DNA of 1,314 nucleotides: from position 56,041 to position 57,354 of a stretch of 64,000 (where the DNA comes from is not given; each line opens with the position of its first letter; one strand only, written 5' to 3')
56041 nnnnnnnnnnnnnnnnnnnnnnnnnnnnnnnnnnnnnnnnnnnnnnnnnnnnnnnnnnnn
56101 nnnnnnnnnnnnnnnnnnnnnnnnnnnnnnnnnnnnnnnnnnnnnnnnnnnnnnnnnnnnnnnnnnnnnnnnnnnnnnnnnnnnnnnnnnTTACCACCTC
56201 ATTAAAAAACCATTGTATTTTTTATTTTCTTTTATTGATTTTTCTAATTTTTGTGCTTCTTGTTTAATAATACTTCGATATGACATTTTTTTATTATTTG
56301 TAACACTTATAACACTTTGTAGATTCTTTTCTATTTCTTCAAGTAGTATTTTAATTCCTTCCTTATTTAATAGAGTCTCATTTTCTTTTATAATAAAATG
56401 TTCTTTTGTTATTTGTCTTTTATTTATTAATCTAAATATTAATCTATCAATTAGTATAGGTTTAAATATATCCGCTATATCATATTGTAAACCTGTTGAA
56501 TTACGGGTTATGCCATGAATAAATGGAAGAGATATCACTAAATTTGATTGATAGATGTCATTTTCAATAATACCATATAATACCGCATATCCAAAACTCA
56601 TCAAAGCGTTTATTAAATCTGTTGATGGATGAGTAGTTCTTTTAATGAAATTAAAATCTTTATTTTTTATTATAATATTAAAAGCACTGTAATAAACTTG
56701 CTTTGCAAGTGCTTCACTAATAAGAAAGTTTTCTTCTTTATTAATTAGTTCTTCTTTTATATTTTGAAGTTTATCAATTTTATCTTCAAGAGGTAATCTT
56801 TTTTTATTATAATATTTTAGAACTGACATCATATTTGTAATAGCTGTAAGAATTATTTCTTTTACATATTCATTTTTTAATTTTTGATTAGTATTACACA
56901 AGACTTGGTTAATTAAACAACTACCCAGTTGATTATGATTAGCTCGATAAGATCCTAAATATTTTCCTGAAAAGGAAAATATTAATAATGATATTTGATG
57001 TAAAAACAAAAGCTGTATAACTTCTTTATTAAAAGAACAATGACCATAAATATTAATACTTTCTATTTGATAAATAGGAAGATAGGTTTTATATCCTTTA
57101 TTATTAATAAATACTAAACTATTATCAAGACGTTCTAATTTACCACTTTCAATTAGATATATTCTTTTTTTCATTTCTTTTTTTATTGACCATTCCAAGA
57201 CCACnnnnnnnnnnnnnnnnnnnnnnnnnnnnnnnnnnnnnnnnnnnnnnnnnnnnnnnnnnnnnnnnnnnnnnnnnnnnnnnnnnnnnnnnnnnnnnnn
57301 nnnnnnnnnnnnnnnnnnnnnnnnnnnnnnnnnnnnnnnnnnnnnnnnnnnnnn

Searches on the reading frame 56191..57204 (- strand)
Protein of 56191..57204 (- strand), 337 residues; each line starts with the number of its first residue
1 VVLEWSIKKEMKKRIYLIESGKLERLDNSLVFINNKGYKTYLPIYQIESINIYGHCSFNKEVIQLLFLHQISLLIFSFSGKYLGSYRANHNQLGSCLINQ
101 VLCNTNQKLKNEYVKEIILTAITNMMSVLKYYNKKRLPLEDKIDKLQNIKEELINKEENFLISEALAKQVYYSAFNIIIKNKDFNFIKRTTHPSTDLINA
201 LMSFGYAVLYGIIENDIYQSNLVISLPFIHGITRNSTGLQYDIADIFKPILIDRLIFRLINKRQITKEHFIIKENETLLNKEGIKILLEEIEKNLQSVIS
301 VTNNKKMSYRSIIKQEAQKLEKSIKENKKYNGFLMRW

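Call 6: search_protein_families(library=ncbifam, proteins=[window:56191-57204:-], max_evalue=0.01)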
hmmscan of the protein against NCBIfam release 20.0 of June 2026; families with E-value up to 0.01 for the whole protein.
window:56191-57204:- (337 aa): 9 families
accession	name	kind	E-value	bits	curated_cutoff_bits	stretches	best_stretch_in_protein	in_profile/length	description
TIGR03641.1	cas1_HMARI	exception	1.6e-73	247.8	304.1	1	14-337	2-324/324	type I-B CRISPR-associated endonuclease Cas1b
TIGR00287.1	cas1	equivalog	2.8e-66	223.8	71.7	1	15-331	2-326/327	CRISPR-associated endonuclease Cas1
TIGR04093.1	cas1_CYANO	exception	2.2e-41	141.9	385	1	15-336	3-334/334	type I-D CRISPR-associated endonuclease Cas1d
NF049935.1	cas4g_cas1g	exception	3.8e-35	121.4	560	1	10-336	212-546/546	CRISPR-associated endonuclease Cas4g/Cas1g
TIGR03640.1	cas1_DVULG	exception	2.3e-31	109.2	385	1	15-333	6-338/340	type I-C CRISPR-associated endonuclease Cas1c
TIGR03983.1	cas1_MYXAN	equivalog_domain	2.2e-26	92.6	358.05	1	10-323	9-333/347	type I-MYXAN CRISPR-associated endonuclease Cas1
TIGR03639.1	cas1_NMENI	exception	1e-12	48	120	1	12-301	1-272/278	type II CRISPR-associated endonuclease Cas1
TIGR03638.1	cas1_ECOLI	exception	3.2e-11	43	215.6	1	189-297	163-266/269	type I-E CRISPR-associated endonuclease Cas1e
TIGR03637.1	cas1_YPEST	exception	7.7e-11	41.9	150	1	149-293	162-304/307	type I-F CRISPR-associated endonuclease Cas1f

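Call 14: find_related_loci(query=window:56191-57204:-, collection=genome_contigs, flank=10000)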
Query window:56191-57204:- (337 aa) in genome_contigs; peptide patterns used: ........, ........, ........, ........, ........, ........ (x = any residue, [..] = any of these).
181 stretches matched a pattern; 1 encode a relative of the query (tblastn E <= 1e-3); 1 distinct loci.
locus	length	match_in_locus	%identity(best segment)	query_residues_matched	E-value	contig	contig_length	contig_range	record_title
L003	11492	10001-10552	33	79-270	9e-23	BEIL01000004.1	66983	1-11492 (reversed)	Bacterium HR35 DNA, contig: NODE_183_4, isolate: HRbin35, whole genome shotgun sequence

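Call 15: list_cluster_members(proteins=[P0001, P0002, window:56191-57204:-, window:45626-51754:-])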
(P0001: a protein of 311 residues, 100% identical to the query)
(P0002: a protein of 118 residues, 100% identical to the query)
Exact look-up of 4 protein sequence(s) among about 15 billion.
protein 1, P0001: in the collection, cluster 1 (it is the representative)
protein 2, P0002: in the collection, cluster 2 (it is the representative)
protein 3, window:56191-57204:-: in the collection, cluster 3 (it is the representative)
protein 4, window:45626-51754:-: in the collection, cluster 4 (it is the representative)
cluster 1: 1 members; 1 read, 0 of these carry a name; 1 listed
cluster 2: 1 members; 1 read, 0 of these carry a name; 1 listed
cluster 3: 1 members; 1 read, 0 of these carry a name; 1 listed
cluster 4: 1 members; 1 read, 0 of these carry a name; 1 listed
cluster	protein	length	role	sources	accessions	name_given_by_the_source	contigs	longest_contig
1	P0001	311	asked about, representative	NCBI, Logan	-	-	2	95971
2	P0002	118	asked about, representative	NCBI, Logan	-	-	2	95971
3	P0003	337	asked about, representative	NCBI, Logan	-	-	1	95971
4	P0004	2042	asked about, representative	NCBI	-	-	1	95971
